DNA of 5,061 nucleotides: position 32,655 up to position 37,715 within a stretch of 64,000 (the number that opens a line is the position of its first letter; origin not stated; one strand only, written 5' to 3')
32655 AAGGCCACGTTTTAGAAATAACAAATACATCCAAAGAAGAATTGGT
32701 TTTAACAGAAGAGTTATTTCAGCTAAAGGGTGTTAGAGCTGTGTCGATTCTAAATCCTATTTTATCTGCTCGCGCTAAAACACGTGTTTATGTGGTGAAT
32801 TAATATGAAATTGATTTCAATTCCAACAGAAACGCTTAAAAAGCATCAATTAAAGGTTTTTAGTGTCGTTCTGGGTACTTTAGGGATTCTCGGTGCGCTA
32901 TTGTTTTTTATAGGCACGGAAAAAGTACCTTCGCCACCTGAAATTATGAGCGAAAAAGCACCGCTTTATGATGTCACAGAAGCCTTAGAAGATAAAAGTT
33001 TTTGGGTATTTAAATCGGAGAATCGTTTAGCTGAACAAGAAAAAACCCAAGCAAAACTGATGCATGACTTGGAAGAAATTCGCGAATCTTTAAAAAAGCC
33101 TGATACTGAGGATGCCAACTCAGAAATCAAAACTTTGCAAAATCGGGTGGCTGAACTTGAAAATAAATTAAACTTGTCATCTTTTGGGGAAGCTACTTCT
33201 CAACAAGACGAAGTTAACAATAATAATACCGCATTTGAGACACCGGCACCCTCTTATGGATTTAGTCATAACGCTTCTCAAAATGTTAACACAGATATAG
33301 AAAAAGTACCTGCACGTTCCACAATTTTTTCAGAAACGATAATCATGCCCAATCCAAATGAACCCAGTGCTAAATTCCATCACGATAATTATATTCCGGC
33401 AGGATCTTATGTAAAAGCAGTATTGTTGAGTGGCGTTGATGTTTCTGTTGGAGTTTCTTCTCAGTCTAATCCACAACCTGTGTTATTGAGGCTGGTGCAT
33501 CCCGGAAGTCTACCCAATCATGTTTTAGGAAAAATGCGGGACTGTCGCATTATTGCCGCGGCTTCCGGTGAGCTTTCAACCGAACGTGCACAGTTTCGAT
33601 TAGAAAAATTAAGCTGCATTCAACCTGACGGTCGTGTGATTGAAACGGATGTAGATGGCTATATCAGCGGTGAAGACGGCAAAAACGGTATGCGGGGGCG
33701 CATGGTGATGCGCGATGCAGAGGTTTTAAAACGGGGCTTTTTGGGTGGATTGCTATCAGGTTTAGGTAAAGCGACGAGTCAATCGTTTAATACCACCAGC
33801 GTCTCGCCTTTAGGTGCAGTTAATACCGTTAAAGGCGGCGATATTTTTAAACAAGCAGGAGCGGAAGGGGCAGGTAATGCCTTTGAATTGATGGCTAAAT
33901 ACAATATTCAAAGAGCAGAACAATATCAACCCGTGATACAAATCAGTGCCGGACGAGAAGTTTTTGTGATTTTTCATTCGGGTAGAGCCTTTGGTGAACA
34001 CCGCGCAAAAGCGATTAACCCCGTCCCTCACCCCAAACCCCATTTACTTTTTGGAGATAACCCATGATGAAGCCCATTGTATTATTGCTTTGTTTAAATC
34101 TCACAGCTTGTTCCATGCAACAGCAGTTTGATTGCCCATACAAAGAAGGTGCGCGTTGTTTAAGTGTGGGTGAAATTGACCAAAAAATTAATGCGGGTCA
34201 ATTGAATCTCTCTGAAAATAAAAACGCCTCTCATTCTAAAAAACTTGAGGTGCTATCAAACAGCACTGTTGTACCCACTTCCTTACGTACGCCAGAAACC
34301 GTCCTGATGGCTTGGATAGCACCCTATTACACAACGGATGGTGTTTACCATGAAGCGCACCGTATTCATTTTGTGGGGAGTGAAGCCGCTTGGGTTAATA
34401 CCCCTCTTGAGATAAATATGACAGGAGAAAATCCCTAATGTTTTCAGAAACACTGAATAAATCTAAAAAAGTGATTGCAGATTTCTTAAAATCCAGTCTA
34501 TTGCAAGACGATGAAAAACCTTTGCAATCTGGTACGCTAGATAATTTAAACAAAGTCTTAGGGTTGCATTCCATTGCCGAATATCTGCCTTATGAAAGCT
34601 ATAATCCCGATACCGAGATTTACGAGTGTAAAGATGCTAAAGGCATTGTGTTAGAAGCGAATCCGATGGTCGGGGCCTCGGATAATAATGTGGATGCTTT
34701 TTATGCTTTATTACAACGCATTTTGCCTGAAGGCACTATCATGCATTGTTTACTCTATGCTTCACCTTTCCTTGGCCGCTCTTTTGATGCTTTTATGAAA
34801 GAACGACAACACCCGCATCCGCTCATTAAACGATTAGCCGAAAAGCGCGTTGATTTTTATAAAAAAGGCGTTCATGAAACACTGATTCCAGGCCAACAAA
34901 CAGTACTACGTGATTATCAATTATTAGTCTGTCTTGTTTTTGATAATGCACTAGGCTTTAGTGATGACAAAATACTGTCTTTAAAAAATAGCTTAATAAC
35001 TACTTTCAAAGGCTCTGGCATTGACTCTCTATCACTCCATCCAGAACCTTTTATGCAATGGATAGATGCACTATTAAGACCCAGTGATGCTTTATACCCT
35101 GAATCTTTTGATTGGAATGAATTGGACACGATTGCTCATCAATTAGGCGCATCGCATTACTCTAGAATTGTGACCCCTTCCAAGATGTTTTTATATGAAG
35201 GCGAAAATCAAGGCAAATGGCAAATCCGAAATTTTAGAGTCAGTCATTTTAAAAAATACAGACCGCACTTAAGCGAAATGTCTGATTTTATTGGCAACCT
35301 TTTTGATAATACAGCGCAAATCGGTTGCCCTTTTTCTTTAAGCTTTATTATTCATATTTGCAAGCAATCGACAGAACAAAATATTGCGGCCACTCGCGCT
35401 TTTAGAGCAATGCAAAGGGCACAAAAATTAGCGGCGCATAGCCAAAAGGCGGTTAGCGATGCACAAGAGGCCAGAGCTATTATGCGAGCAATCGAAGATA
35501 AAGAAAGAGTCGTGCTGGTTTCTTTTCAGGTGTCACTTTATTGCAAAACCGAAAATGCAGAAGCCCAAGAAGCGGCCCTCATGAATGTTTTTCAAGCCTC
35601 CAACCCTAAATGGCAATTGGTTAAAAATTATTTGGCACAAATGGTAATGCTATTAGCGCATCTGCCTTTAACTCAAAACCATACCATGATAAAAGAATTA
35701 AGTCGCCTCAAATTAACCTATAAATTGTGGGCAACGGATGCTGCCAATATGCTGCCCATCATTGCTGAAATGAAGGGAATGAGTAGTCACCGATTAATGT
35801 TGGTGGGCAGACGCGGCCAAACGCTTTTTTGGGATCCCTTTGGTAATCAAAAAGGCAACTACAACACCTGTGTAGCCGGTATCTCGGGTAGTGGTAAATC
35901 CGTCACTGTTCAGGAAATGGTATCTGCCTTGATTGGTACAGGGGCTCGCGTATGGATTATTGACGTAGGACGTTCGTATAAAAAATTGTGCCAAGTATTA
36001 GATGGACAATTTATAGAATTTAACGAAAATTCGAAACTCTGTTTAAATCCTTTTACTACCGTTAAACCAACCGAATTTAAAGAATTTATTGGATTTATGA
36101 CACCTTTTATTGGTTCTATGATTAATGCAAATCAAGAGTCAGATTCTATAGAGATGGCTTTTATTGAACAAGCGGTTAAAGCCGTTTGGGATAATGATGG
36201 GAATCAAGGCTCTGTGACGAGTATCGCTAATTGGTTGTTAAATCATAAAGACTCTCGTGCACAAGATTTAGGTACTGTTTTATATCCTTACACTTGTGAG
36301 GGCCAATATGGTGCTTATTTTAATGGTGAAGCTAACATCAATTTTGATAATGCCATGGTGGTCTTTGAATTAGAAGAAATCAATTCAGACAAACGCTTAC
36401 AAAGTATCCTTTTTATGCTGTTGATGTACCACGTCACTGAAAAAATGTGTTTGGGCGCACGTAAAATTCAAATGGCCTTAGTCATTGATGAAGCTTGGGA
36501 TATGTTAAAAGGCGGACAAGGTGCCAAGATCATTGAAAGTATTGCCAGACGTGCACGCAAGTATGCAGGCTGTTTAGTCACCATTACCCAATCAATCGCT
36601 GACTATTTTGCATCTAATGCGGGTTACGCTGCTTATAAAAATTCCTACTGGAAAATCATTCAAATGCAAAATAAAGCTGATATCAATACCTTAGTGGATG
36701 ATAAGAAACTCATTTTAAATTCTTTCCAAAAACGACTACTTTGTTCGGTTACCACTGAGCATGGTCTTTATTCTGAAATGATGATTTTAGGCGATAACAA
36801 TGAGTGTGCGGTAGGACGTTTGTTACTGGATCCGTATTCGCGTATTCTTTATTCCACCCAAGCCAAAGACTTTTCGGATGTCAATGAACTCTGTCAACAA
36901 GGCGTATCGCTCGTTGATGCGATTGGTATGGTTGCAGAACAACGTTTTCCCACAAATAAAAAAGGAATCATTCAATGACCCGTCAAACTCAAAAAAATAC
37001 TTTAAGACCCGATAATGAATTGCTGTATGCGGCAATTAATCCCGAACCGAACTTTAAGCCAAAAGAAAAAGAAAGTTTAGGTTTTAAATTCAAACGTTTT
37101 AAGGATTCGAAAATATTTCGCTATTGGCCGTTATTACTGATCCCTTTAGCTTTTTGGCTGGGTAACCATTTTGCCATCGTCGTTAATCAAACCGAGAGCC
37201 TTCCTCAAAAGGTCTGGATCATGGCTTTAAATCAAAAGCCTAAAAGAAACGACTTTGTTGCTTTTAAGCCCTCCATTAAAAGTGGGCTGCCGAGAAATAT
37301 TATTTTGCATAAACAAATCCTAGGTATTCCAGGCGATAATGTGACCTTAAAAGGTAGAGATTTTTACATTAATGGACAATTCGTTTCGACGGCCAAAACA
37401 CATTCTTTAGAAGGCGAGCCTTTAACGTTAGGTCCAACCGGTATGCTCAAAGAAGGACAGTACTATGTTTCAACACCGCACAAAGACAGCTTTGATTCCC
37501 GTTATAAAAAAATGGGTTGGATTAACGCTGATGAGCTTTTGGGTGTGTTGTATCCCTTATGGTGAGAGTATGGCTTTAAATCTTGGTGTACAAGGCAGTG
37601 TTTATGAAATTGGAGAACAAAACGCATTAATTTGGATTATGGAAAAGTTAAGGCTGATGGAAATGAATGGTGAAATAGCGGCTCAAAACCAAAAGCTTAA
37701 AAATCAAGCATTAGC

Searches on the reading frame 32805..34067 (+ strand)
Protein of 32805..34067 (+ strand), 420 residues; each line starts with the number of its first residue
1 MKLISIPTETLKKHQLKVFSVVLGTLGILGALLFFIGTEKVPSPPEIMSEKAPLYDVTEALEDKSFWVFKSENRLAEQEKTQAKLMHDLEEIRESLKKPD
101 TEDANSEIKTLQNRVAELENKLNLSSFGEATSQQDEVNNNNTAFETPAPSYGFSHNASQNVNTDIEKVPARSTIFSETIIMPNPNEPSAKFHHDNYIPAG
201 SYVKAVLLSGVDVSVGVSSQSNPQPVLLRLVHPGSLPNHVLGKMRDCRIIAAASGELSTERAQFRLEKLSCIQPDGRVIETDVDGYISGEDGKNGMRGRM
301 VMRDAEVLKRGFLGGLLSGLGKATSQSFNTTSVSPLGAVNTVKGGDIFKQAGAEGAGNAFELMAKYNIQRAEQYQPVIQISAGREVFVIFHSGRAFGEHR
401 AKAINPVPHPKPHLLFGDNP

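Call 10: search_protein_families(library=pfam, proteins=[window:32805-34067:+], max_evalue=0.001)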
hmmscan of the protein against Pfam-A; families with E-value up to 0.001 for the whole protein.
window:32805-34067:+ (420 aa): 1 family
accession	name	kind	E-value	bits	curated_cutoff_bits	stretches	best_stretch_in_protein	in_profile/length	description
PF03743.19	TrbI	-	3.8e-34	118.6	35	1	196-393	1-185/188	Bacterial conjugation TrbI-like protein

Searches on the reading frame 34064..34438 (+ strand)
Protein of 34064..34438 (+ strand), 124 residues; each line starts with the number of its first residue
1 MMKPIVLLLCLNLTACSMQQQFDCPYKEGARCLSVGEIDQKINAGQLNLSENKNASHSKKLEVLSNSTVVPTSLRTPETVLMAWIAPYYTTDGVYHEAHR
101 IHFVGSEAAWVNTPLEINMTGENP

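Call 10: search_protein_families(library=pfam, proteins=[window:34064-34438:+], max_evalue=0.001)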
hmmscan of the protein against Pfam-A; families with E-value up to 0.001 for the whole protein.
window:34064-34438:+ (124 aa): 1 family
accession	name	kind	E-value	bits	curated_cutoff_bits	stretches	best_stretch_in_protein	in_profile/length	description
PF09676.15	TraV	-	9.1e-09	36.8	21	1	49-110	62-128/128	Type IV conjugative transfer system lipoprotein (TraV)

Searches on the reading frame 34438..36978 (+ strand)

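Call 10: search_protein_families(library=pfam, proteins=[window:34438-36978:+], max_evalue=0.001)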
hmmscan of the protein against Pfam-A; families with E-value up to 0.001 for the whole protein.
window:34438-36978:+ (846 aa): 5 families
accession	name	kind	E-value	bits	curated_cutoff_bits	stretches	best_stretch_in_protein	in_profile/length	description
PF11130.14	TraC_F_IV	-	1.4e-60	205.7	28.1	1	46-412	1-374/375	TraC protein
PF19044.6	P-loop_TraG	-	4.8e-37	128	25.8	1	473-835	28-412/413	TraG P-loop domain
PF12846.13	AAA_10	-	2e-18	67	27.5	1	469-726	16-289/362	AAA-like domain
PF01580.24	FtsK_SpoIIIE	-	0.00082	19.3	24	0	471-499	35-64/221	FtsK/SpoIIIE family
PF01935.23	DUF87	-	0.00095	19.8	23.2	0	478-553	27-103/220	Helicase HerA, central domain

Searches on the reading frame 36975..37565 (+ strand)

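Call 10: search_protein_families(library=pfam, proteins=[window:36975-37565:+], max_evalue=0.001)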
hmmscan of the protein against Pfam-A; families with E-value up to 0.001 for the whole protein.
window:36975-37565:+ (196 aa): 1 family
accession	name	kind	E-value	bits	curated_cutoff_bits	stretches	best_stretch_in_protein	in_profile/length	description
PF10502.14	Peptidase_S26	-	2.6e-15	57.2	22.9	1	58-192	19-163/168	Signal peptidase, peptidase S26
